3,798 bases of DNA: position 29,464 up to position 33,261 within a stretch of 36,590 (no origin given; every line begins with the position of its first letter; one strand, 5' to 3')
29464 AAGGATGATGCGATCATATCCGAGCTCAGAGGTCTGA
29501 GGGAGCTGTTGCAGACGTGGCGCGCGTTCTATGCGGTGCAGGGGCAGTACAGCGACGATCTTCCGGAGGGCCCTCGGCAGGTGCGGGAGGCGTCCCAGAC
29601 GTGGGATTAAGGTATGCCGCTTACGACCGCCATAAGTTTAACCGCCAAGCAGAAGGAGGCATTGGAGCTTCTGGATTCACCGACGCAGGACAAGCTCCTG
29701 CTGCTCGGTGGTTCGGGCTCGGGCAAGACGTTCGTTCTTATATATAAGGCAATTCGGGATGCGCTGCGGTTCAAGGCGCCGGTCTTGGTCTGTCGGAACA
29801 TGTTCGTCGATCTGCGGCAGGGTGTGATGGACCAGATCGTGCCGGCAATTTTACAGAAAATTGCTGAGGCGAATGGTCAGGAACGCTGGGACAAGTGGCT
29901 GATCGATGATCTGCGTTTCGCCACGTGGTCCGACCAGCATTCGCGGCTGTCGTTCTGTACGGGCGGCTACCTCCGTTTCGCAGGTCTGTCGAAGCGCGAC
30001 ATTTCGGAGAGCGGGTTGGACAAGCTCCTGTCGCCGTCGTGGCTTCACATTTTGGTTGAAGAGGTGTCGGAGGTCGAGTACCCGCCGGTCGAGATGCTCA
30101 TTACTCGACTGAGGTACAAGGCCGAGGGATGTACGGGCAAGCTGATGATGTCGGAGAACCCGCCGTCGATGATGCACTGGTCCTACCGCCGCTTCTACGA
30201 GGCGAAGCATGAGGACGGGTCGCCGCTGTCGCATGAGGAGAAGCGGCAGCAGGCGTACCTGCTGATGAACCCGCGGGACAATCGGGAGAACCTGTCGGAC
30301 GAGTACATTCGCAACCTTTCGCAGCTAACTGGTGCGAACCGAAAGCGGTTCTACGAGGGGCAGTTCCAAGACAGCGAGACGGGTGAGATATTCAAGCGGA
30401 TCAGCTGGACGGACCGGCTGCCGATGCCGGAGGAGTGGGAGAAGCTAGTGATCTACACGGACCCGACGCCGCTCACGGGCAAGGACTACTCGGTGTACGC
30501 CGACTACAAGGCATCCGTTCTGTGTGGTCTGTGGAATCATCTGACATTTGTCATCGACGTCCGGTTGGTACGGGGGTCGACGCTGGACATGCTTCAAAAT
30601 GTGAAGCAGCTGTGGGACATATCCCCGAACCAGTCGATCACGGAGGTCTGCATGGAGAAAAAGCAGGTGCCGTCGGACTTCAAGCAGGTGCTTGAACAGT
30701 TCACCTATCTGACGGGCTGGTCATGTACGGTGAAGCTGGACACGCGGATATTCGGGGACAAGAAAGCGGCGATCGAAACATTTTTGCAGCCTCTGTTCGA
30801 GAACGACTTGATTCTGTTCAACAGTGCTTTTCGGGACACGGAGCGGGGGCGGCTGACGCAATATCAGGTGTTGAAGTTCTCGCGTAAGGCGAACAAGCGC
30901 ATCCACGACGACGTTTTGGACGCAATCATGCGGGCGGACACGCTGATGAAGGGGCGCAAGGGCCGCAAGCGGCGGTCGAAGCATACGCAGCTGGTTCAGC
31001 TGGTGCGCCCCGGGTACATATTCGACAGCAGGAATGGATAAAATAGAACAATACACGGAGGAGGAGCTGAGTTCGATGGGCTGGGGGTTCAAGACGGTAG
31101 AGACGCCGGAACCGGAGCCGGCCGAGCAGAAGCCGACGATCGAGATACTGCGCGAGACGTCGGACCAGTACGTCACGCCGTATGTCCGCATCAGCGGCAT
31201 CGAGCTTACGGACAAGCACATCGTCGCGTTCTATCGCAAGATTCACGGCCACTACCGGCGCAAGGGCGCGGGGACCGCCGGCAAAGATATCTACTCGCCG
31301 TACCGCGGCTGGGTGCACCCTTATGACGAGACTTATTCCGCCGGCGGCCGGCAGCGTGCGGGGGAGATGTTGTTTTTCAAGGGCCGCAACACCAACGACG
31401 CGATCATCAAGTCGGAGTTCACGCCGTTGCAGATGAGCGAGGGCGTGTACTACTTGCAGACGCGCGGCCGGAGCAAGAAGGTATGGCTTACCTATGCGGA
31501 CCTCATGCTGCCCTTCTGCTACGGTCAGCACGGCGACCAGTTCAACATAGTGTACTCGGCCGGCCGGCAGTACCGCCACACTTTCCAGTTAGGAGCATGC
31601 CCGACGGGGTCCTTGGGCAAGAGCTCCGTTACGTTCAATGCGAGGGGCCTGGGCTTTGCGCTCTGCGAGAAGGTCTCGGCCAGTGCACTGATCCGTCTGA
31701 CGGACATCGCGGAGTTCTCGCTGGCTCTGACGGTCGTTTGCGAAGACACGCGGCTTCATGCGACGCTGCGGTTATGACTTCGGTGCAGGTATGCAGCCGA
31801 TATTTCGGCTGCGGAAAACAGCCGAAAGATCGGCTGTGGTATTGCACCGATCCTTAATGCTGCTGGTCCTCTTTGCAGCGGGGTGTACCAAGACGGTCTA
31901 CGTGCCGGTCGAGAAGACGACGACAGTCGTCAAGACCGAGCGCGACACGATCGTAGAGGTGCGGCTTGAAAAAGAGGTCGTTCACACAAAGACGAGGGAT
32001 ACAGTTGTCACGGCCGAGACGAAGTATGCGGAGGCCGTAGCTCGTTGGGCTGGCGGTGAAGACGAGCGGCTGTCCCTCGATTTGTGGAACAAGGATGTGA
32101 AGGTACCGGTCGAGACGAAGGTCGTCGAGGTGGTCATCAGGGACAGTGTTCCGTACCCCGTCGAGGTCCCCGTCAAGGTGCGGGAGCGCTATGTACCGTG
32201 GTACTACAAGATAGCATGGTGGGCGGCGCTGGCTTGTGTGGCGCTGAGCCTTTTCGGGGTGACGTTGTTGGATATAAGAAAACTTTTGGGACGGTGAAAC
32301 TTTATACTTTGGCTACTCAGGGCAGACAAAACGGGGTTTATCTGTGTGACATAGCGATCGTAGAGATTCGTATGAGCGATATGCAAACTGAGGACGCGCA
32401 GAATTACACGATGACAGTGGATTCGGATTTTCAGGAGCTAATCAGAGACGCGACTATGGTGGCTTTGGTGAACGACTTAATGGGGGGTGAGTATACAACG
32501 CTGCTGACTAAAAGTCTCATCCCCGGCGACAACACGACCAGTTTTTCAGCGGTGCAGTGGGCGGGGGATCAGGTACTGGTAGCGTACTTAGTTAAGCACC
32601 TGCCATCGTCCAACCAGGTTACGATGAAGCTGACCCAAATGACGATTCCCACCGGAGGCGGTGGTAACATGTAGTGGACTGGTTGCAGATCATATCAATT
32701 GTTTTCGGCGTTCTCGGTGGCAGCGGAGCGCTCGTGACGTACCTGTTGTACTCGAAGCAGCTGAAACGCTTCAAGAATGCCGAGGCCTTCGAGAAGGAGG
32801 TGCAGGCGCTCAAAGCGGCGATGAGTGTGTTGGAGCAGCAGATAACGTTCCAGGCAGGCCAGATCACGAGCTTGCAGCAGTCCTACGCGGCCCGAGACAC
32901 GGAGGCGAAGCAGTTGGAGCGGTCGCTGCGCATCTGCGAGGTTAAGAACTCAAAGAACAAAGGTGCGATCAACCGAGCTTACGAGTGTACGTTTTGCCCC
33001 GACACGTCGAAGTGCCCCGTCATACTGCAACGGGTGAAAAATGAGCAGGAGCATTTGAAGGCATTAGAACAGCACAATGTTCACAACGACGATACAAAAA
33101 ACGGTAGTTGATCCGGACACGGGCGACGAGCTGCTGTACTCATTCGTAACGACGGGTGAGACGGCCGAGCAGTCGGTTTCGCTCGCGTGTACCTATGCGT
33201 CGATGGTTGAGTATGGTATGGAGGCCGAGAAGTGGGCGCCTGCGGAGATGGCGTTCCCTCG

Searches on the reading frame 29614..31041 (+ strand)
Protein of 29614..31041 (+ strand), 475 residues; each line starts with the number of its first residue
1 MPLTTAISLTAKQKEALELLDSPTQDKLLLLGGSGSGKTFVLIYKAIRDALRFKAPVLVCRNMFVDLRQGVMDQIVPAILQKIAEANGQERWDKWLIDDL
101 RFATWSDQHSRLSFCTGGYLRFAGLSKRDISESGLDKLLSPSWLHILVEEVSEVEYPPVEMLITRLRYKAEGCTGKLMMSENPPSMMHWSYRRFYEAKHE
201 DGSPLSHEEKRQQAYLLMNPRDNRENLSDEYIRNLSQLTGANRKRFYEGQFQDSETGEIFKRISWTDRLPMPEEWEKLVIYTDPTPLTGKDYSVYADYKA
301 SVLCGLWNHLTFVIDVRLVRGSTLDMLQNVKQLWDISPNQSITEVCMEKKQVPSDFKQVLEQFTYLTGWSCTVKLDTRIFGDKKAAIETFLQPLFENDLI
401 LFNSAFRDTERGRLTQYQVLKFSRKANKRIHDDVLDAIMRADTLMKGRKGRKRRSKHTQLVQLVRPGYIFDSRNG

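Call 11: search_protein_families(library=phrogs, proteins=[window:29614-31041:+], max_evalue=0.001)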
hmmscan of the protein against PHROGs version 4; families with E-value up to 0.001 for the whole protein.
window:29614-31041:+ (475 aa): 7 families
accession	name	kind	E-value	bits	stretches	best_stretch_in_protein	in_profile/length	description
phrog_979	-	head and packaging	1.6e-21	77.6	1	8-441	153-595/642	terminase large subunit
phrog_2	-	head and packaging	3.7e-20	73.3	1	7-451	264-600/807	terminase large subunit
phrog_38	-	head and packaging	2e-14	54.3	1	254-456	522-714/760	terminase large subunit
phrog_3717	-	head and packaging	4e-06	27.5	1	30-206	28-187/277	terminase large subunit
phrog_5573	-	head and packaging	2.7e-05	24.7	1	229-457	34-246/250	terminase large subunit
phrog_170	-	other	0.00032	21.2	0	9-52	76-117/323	PhoH-like phosphate starvation-inducible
phrog_1967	-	DNA, RNA and nucleotide metabolism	0.00046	19.9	1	5-46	149-187/776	DNA helicase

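Call 12: find_related_loci(query=window:29614-31041:+, collection=viral_contigs, flank=6000)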
Query window:29614-31041:+ (475 aa) in viral_contigs; peptide patterns used: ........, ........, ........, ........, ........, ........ (x = any residue, [..] = any of these).
1 stretches matched a pattern; 1 encode a relative of the query (tblastn E <= 1e-3); 1 distinct loci.
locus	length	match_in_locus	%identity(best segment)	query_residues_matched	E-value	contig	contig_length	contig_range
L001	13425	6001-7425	99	1-475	0e+0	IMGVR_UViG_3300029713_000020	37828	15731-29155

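Call 18: find_homologous_proteins(query=window:29614-31041:+, max_evalue=1e-20)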
Query window:29614-31041:+ (475 aa): 118 proteins with E <= 1e-20 among 8000 candidates.
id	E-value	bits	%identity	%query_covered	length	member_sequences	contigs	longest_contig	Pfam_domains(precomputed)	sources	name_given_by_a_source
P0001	0.0e+0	1081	99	100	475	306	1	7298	PF04466.20,PF03237.22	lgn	-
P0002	3.1e-219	746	67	99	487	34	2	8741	PF04466.20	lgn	-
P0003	2.1e-216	737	67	99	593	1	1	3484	PF04466.20,PF03237.22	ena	-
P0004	1.8e-214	731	67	100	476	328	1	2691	PF04466.20,PF03237.22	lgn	-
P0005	5.0e-214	729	68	95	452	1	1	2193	PF04466.20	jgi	jgi:hypothetical protein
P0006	8.3e-214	729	65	100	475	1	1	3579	PF04466.20,PF03237.22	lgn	-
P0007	1.3e-213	728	65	100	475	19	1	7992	PF04466.20,PF03237.22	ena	-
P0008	1.9e-213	727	67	100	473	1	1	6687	PF04466.20,PF03237.22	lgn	-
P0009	3.2e-213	727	65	100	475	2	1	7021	PF04466.20,PF03237.22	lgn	-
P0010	3.9e-213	726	65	98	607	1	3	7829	PF04466.20,PF03237.22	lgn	-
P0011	5.7e-213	726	67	100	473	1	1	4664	PF04466.20,PF03237.22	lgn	-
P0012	8.5e-213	725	65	100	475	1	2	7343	PF04466.20,PF03237.22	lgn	-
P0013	9.1e-213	725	67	100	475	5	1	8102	PF04466.20,PF03237.22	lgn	-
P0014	1.1e-212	725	65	100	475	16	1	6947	PF04466.20,PF03237.22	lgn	-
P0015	2.0e-212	724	65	100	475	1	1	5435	PF04466.20,PF03237.22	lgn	-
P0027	7.2e-211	719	64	100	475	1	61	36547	PF04466.20,PF03237.22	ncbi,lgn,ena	-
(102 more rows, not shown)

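Call 20: find_related_loci(query=A2, collection=viral_contigs, flank=5000)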
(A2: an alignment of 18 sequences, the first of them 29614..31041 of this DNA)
Query A2 (475 aa) in viral_contigs; peptide patterns used: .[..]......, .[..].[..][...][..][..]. (x = any residue, [..] = any of these).
106 stretches matched a pattern; 66 encode a relative of the query (tblastn E <= 1e-3); 66 distinct loci.
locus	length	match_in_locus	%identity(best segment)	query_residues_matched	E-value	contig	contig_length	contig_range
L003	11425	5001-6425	99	1-475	0e+0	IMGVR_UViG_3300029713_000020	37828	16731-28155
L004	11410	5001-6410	66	3-473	0e+0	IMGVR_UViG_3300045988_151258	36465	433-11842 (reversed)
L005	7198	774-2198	68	1-475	0e+0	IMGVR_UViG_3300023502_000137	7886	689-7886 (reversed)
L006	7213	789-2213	68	1-475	0e+0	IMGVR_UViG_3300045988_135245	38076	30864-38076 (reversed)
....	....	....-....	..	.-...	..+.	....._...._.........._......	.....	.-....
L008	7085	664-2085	67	1-474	0e+0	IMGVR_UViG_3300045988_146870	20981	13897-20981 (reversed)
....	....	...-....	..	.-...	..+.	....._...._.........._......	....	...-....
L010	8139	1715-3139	65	1-475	0e+0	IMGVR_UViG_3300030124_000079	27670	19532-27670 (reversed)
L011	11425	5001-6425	65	1-475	0e+0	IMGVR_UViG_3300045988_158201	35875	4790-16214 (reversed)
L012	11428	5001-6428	66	1-475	0e+0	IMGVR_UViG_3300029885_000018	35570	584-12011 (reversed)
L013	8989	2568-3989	66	1-473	0e+0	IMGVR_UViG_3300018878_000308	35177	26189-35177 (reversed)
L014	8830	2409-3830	66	1-473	0e+0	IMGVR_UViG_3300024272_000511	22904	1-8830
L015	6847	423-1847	65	1-475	0e+0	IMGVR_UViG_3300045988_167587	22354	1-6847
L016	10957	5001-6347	40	3-450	3e-97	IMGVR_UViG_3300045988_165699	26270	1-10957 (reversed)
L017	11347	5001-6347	40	3-450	4e-97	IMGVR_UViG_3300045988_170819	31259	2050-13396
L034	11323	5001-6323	36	3-445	3e-86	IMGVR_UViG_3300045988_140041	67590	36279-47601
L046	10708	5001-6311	35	1-446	2e-80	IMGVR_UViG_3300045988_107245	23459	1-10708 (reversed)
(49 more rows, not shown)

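Call 21: find_related_loci(query=A2, collection=genome_contigs, flank=5000)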
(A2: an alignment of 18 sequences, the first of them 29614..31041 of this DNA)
Query A2 (475 aa) in genome_contigs; peptide patterns used: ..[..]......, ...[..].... (x = any residue, [..] = any of these).
59 stretches matched a pattern; 3 encode a relative of the query (tblastn E <= 1e-3); 2 distinct loci.
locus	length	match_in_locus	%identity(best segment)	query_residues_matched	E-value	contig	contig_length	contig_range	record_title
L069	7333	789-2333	56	3-469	0e+0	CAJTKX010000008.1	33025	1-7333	MAG TPA_asm: uncultured Christensenella sp. isolate MGBC104814 genome assembly, contig: MGBC104814.8, whole genome shotg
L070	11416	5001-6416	63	1-473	0e+0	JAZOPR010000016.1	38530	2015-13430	MAG: Alistipes sp. isolate T1900045573_YK20190267.MAGScoT_cleanbin_000004 SGB_7986_k141_3339194, whole genome shotgun se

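Call 26: search_protein_families(library=pfam, proteins=[P0003], max_evalue=0.001)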
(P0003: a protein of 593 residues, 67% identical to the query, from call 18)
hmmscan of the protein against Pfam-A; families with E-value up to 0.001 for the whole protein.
P0003 (593 aa): 2 families
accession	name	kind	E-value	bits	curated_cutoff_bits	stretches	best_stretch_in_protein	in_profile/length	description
PF04466.19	Terminase_3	-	2.9e-11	43.8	23.2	1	151-368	6-194/201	Phage terminase large subunit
PF03237.21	Terminase_6N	-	9.5e-10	38.9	22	1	152-386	2-212/215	Terminase large subunit, T4likevirus-type, N-terminal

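Call 45: find_encoding_contigs(protein=P0027, flank=3000, max_places=10)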
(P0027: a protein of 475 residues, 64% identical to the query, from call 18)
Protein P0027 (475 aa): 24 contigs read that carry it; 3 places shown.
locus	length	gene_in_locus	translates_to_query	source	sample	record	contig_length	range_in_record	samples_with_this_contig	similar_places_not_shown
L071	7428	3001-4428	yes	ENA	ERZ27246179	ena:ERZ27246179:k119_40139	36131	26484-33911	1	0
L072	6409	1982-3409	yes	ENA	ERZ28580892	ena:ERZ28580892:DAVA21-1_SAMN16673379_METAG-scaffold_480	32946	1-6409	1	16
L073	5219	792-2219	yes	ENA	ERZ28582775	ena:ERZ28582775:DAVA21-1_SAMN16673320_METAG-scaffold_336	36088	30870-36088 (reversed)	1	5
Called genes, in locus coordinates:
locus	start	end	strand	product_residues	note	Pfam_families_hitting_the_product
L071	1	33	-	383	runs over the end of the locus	-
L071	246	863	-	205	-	-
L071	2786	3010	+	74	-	-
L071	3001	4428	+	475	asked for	PF03237:Terminase_6N, PF04466:Terminase_3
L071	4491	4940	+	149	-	-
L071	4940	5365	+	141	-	-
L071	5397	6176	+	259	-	-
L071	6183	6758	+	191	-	-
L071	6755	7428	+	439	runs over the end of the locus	PF06074:Portal_Mu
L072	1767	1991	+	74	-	-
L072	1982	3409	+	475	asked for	PF03237:Terminase_6N, PF04466:Terminase_3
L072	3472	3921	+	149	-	-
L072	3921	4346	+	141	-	-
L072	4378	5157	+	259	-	-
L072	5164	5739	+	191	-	-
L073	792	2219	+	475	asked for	PF03237:Terminase_6N, PF04466:Terminase_3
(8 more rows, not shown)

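Call 49: search_protein_families(library=pfam, proteins=[L016:4631-4987:+, L034:4631-5011:+, L046:4654-5004:+, L071:2786-3010:+], max_evalue=0.05)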
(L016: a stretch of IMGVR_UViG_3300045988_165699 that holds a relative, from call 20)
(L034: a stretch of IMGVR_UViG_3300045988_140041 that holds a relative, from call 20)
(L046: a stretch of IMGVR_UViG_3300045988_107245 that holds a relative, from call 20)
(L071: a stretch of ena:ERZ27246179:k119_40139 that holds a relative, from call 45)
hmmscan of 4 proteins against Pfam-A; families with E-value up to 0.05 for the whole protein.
L016:4631-4987:+ (118 aa): 0 families

L034:4631-5011:+ (126 aa): 1 family
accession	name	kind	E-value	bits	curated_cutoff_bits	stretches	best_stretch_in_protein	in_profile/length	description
PF21776.2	TetR_C_44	-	0.037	14.6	24.4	1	14-96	31-115/131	TetR/AcrR family transcriptional repressors, C-terminal domain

L046:4654-5004:+ (116 aa): 0 families

L071:2786-3010:+ (74 aa): 1 family
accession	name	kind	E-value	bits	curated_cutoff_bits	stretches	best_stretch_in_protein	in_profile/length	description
PF21934.1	Yop-YscD_ppl_3rd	-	0.021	15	24.3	1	12-30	26-44/64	YscD/CdsD-like Bon-like domain 3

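Call 53: find_related_loci(query=A2, collection=viral_contigs, flank=10000)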
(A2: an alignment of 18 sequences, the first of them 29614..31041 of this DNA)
Query A2 (475 aa) in viral_contigs; peptide patterns used: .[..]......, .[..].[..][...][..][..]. (x = any residue, [..] = any of these).
106 stretches matched a pattern; 66 encode a relative of the query (tblastn E <= 1e-3); 66 distinct loci.
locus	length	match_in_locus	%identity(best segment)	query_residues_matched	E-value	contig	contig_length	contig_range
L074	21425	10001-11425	99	1-475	0e+0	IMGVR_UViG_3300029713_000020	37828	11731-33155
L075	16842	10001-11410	66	3-473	0e+0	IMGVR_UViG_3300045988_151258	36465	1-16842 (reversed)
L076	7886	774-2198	68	1-475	0e+0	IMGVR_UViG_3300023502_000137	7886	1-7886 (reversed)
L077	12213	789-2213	68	1-475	0e+0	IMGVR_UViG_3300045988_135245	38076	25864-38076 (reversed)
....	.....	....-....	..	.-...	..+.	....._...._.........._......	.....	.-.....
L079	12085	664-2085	67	1-474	0e+0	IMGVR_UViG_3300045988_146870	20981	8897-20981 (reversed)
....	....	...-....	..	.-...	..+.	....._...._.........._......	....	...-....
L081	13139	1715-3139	65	1-475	0e+0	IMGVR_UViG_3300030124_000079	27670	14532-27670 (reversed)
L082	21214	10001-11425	65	1-475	0e+0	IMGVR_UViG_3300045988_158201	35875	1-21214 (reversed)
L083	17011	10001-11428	66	1-475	0e+0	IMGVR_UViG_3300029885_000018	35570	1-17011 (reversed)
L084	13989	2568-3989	66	1-473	0e+0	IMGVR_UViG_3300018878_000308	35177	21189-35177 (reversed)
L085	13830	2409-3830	66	1-473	0e+0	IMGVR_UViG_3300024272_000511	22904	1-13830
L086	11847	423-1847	65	1-475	0e+0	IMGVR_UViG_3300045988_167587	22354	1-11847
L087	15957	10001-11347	40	3-450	5e-97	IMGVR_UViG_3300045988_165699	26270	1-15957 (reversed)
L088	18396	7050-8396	40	3-450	7e-97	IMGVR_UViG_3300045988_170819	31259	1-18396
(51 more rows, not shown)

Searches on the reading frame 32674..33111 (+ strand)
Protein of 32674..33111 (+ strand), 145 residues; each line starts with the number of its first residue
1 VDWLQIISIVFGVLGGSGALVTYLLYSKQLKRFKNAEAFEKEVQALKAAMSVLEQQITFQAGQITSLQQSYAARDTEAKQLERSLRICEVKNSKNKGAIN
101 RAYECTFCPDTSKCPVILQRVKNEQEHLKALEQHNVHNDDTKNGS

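Call 11: search_protein_families(library=phrogs, proteins=[window:32674-33111:+], max_evalue=0.001)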
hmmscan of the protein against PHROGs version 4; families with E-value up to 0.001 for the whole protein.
window:32674-33111:+ (145 aa): 1 family
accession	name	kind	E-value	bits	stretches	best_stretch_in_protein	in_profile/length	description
phrog_1009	-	unknown function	6.5e-06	27.2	1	2-103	10-96/103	-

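Call 43: search_protein_families(library=pfam, proteins=[window:32674-33111:+], max_evalue=0.05)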
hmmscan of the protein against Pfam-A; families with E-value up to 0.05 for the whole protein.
window:32674-33111:+ (145 aa): 3 families
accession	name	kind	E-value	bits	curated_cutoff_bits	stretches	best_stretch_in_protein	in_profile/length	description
PF01519.22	DUF16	-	0.013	16.5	40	1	28-87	23-87/104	Protein of unknown function DUF16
PF08647.16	BRE1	-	0.031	14.8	27.9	0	35-102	11-78/95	BRE1 E3 ubiquitin ligase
PF24555.1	CC4_CEP85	-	0.033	15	27.3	1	34-86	16-68/85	Centrosomal protein of 85 kDa-like, CC4 coiled-coil domain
